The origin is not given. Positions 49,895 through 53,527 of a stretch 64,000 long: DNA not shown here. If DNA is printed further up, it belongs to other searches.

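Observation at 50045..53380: Giant three-module membrane protein: flippase-like domain, DUF2079 and an alpha/beta-hydrolase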

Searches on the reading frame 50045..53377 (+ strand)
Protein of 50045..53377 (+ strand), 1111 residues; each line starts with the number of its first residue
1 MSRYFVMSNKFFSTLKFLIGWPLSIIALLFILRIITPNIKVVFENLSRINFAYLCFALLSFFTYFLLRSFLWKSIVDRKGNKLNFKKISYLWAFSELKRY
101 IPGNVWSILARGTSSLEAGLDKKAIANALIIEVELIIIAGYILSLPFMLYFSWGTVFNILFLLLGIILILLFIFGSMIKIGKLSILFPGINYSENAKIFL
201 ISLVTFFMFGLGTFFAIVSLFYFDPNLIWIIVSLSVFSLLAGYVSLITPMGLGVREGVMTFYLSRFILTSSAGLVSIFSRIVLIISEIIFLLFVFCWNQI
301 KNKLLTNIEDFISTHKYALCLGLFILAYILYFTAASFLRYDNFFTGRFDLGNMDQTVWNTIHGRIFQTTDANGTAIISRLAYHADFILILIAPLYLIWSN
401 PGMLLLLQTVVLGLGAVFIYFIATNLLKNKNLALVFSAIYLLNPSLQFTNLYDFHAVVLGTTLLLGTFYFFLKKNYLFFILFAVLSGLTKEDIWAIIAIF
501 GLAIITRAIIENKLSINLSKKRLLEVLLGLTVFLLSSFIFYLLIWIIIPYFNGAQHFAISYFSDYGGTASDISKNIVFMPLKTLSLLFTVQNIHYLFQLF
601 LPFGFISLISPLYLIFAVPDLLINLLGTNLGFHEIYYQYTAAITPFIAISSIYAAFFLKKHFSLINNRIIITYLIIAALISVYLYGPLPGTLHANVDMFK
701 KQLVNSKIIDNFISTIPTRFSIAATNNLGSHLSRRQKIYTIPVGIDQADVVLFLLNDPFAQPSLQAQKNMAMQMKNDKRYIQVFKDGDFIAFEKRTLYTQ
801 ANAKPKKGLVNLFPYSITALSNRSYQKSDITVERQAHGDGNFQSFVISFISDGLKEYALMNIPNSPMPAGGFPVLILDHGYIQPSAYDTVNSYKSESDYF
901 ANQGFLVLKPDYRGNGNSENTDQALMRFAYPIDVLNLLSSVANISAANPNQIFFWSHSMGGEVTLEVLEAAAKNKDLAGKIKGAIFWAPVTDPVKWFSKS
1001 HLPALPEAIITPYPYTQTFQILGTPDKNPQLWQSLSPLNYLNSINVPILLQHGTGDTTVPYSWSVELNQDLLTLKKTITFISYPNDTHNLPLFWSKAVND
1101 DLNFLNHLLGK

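Call 5: search_protein_families(library=pfam, proteins=[window:50045-53377:+], max_evalue=0.1)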
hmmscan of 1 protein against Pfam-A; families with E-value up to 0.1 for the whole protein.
window:50045-53377:+ (1111 aa): 12 families
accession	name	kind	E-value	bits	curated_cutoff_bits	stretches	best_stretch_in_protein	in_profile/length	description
PF09852.15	DUF2079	-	1.5e-61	209.4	28.2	1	339-782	1-450/459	Predicted membrane protein (DUF2079)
PF00326.27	Peptidase_S9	-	1.4e-13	51.3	22.6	1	892-1109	2-210/213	Prolyl oligopeptidase family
PF12146.15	Hydrolase_4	-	1.1e-12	48.3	27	1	888-994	15-114/239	Serine aminopeptidase, S33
PF20434.5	BD-FAE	-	1.9e-11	44.3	26.8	1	872-1071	13-215/215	BD-FAE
PF00561.26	Abhydrolase_1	-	5.2e-07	30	25.8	1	873-994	1-107/245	alpha/beta hydrolase fold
PF03706.18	LPG_synthase_TM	-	4.8e-06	26.7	33.4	1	27-285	9-296/302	Lysylphosphatidylglycerol synthase TM region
PF12697.13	Abhydrolase_6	-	0.00026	22.2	26.3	1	900-1009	23-108/217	Alpha/beta hydrolase family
PF01738.24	DLH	-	0.00076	19.6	21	0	1036-1088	134-186/217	Dienelactone hydrolase family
PF07859.19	Abhydrolase_3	-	0.0014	18.8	25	1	933-1089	54-207/210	alpha/beta hydrolase fold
PF02129.25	Peptidase_S15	-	0.0029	17.8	23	0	1024-1059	201-236/262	X-Pro dipeptidyl-peptidase (S15 family)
PF02230.22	Abhydrolase_2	-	0.0057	17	23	1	1042-1090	151-201/217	Phospholipase/Carboxylesterase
PF05990.18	DUF900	-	0.038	13.9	20.5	1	937-992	83-138/232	Alpha/beta hydrolase of unknown function (DUF900)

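Call 6: search_protein_families(library=ncbifam, proteins=[window:50045-53377:+], max_evalue=0.1)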
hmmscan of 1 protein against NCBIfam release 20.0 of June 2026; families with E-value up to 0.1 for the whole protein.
window:50045-53377:+ (1111 aa): 6 families
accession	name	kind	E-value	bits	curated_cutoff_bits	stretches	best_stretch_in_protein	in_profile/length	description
NF047920.1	lactonase_UilS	equivalog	1.6e-05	24.8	400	1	872-978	24-123/285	UilS family quorum-quenching N-acyl-homoserine lactonase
NF052543.1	PhlpBipLPA4030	equivalog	0.00013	21.3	450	1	872-997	70-185/312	phospholipase BipL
NF033523.0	lasso_peptidase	equivalog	0.0054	15.5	400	1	1020-1089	551-615/638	Atxe2 family lasso peptide isopeptidase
NF041096.1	esterase_EstD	equivalog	0.0065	15.6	600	0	1021-1088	319-385/421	esterase EstD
NF052610.1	macro_16_ester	equivalog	0.016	14.6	420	1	1039-1071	217-249/281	alpha/beta fold macrolide esterase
TIGR00976.1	CocE_NonD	subfamily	0.089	11.8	66.3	0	869-920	19-69/550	CocE/NonD family hydrolase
